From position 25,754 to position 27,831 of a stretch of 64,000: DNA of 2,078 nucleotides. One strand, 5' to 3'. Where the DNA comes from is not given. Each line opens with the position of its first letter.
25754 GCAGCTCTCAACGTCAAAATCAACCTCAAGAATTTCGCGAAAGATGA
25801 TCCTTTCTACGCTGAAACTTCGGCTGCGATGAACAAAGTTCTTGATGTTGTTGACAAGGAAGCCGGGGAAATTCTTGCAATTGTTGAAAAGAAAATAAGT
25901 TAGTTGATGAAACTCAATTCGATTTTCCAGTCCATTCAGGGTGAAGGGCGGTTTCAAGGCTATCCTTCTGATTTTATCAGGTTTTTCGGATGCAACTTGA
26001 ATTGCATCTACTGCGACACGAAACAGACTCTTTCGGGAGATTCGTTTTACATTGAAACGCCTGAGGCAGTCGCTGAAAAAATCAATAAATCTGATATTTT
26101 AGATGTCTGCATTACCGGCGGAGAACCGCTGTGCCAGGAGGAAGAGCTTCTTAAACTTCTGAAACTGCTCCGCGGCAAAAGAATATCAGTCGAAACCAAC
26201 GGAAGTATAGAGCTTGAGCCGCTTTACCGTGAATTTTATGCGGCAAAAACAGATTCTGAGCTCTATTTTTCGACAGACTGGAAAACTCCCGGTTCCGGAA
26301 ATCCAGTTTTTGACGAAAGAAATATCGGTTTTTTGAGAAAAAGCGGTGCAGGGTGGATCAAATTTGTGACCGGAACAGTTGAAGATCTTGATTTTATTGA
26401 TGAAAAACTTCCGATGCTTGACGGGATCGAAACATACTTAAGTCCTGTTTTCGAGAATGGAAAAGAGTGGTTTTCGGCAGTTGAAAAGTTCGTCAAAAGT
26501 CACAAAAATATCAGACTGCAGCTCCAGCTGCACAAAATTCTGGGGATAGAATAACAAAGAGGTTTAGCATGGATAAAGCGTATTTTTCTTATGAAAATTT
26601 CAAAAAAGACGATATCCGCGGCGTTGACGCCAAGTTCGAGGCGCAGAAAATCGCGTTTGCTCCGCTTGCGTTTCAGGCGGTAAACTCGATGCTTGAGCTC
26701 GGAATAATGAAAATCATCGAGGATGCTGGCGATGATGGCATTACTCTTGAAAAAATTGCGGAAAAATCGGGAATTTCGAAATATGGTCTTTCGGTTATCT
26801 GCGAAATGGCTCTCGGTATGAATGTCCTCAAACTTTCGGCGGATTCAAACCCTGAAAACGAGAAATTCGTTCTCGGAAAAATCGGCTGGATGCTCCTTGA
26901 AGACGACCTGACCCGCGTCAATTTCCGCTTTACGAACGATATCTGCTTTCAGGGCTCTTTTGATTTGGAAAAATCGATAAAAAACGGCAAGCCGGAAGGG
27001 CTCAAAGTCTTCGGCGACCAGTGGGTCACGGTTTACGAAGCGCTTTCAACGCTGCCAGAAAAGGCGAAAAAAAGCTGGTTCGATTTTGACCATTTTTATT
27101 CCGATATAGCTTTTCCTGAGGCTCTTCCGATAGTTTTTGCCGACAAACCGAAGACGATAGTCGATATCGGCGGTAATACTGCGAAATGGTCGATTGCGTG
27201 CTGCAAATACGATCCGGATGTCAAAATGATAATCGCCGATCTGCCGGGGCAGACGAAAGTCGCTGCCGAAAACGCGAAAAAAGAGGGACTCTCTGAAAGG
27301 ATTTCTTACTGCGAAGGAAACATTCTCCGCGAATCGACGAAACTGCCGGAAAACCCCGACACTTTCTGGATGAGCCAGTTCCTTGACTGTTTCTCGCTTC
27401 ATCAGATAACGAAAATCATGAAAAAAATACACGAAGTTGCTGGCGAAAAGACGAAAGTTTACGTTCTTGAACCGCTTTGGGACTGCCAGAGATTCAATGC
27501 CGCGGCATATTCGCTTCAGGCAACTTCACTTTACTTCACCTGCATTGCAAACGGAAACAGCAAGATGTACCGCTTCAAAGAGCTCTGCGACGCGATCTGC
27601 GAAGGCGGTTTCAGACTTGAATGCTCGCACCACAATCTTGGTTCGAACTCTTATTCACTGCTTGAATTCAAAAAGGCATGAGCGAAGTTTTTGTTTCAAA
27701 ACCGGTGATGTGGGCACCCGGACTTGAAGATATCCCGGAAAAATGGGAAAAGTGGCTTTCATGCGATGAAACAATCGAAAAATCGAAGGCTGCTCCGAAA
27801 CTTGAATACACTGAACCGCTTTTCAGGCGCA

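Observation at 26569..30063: Orphan apeB-apeC-apeD-like lipid-tailoring triad plus a cysteine-rich secreted protein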

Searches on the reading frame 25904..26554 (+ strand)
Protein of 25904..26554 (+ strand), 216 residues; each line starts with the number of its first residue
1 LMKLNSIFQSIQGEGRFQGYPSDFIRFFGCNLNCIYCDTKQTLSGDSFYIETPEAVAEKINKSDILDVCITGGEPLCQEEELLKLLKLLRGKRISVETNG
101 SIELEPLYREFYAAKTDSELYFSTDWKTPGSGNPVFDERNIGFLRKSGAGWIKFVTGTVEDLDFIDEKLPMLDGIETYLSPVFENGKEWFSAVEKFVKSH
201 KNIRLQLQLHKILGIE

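Call 3: search_protein_families(library=pfam, proteins=[window:25904-26554:+], max_evalue=0.01)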
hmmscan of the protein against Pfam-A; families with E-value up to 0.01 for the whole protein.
window:25904-26554:+ (216 aa): 2 families
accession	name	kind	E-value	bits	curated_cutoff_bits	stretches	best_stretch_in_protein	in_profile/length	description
PF04055.27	Radical_SAM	-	2.2e-12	47.9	29.5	1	27-102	4-88/166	Radical SAM superfamily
PF13353.11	Fer4_12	-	1.4e-08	35.6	22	1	25-94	10-82/137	4Fe-4S single cluster domain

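Call 4: search_protein_families(library=ncbifam, proteins=[window:25904-26554:+], max_evalue=0.01)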
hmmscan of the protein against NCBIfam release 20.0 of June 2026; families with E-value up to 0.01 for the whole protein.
window:25904-26554:+ (216 aa): 32 families (the best 25 are shown)
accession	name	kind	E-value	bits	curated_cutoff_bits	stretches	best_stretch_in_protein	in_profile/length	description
TIGR03963.1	rSAM_QueE_Clost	equivalog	1.6e-36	126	260.1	1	4-213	3-211/219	putative 7-carboxy-7-deazaguanine synthase QueE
TIGR04349.1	rSAM_QueE_gams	hypoth_equivalog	2.9e-31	108.8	300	1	3-213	2-203/210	7-carboxy-7-deazaguanine synthase QueE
TIGR04322.1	rSAM_QueE_Ecoli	equivalog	1.5e-17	63.8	200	1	8-63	1-56/215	7-carboxy-7-deazaguanine synthase QueE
TIGR04508.1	queE_Cx14CxxC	equivalog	2.3e-13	50.5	240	1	5-104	4-121/208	7-carboxy-7-deazaguanine synthase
TIGR03365.1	Bsubt_queE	equivalog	5.8e-12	45.6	206.1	1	7-103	8-112/238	7-carboxy-7-deazaguanine synthase QueE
TIGR02495.1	NrdG2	equivalog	1.6e-10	40.6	131.15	1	17-102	13-101/193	anaerobic ribonucleoside-triphosphate reductase activating protein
TIGR03977.1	rSAM_pair_HxsC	equivalog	3.1e-08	32.9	267.9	1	30-101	35-109/292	His-Xaa-Ser system radical SAM maturase HxsC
TIGR02493.1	PFLA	equivalog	5.2e-08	32.5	231.75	1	14-103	8-106/235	pyruvate formate-lyase-activating protein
NF001199.0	PRK00164.2-1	equivalog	5.4e-08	32.3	231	1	30-102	22-98/308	GTP 3',8-cyclase MoaA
TIGR02668.1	moaA_archaeal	equivalog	2e-07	30.3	325.25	1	30-102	20-96/303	GTP 3',8-cyclase MoaA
TIGR02666.1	moaA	equivalog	2.6e-07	29.9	284.05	1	30-101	20-101/336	GTP 3',8-cyclase MoaA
TIGR04084.1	rSAM_AF0577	subfamily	1e-06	27.9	225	1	30-102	7-80/347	TIGR04084 family radical SAM/SPASM domain-containing protein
TIGR02826.1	RNR_activ_nrdG3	equivalog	2.6e-06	27.4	151.7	1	25-95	20-91/148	anaerobic ribonucleoside-triphosphate reductase activating protein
TIGR04250.1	SCM_rSAM_ScmE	equivalog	7.8e-06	25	400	1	30-129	13-115/358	SynChlorMet cassette radical SAM/SPASM protein ScmE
TIGR02491.1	NrdG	equivalog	1.4e-05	25.1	126.1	1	28-90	23-91/154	anaerobic ribonucleoside-triphosphate reductase activating protein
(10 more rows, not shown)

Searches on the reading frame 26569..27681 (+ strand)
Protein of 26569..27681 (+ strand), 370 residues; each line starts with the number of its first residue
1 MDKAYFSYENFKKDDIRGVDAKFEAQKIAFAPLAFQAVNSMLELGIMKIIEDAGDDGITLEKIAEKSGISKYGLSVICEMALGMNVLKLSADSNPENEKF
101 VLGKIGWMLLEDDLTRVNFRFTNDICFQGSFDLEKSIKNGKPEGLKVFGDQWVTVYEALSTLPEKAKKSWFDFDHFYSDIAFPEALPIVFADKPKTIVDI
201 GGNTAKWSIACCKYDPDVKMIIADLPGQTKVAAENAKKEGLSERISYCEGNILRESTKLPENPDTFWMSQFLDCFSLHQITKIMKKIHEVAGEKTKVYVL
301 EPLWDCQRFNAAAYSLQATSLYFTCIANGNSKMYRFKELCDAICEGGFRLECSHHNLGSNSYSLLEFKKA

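Call 3: search_protein_families(library=pfam, proteins=[window:26569-27681:+], max_evalue=0.01)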
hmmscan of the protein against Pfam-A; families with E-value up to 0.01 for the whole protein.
window:26569-27681:+ (370 aa): 4 families
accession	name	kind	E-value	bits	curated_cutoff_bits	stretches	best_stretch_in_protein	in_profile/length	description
PF21212.3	Dimerisation2-like_dom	-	9e-13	48.8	27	1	25-89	4-67/72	Dimerisation2-like domain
PF00891.24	Methyltransf_2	-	3.3e-11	43.4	22.3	1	133-333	4-196/210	O-methyltransferase domain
PF08100.18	Dimerisation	-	2.2e-06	27.8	25.6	1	23-111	7-92/93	O-methyltransferase dimerisation domain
PF13649.12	Methyltransf_25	-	0.0043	18.2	27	0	197-290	1-92/97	Methyltransferase domain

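Call 4: search_protein_families(library=ncbifam, proteins=[window:26569-27681:+], max_evalue=0.01)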
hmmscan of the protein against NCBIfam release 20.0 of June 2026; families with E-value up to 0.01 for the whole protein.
window:26569-27681:+ (370 aa): 4 families
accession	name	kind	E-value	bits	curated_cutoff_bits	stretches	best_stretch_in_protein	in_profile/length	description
NF053543.1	FlxJ_fam_MTase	equivalog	1.8e-130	435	560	1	10-369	2-352/352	FlxJ family methyltransferase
TIGR02716.1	C20_methyl_CrtF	equivalog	5.6e-07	28.9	276.1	1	193-301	149-254/306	bacteriochlorophyllide d C-20 methyltransferase BchU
TIGR00536.1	hemK_fam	subfamily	0.0057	15.8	115.5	1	193-258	113-180/286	HemK family protein methyltransferase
NF043040.1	corrin_prot_MT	hypoth_equivalog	0.0068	15.9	180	0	194-359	42-207/216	corrinoid protein-associated methyltransferase CpaM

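Call 35: search_solved_structures(query=window:26569-27681:+, max_evalue=0.001)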
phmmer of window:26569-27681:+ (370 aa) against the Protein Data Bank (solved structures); distinct sequences matched with E-value up to 0.001: 20.
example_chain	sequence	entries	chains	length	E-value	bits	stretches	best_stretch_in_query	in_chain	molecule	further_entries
3dp7_A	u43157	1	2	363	2.3e-92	313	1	11-365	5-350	SAM-dependent methyltransferase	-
4qvg_A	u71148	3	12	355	2.7e-15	59.5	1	28-348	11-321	SibL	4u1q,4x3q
8har_A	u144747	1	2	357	2.2e-07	33.5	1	30-324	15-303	Fur6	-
7wdq_A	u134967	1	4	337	2.9e-07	33.1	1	190-287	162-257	SAM-dependent MTHB methyltransferase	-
7wdw_A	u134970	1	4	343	3e-07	33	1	190-287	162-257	DSYB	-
9la8_A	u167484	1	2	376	1e-06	31.3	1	132-291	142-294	Methyltransferase domain-containing protein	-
2ip2_A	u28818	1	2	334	2.8e-06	29.8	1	148-351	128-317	Probable phenazine-specific methyltransferase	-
9lac_A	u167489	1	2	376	4.9e-06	29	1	132-291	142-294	Methyltransferase domain-containing protein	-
1tw2_A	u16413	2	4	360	5e-06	29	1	132-291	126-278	Carminomycin 4-O-methyltransferase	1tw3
5eeg_A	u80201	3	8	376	5.5e-06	28.8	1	132-291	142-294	Carminomycin 4-O-methyltransferase DnrK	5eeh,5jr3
7phd_A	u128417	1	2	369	6.1e-06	28.7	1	132-291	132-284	Carminomycin 4-O-methyltransferase DnrK,Methyltransferase domain-containing protein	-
4wxh_A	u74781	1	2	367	6.1e-06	28.7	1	132-290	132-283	Carminomycin 4-O-methyltransferase DnrK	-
7owb_A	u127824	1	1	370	6.9e-06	28.5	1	132-290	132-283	Carminomycin 4-O-methyltransferase DnrK,Methyltransferase domain-containing protein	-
7phf_A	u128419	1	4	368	9.1e-06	28.1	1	132-290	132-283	Carminomycin 4-O-methyltransferase DnrK,Methyltransferase domain-containing protein,Aclaci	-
7pgj_A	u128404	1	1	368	1.2e-05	27.8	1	132-290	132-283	Carminomycin 4-O-methyltransferase DnrK,Methyltransferase domain-containing protein,Aclaci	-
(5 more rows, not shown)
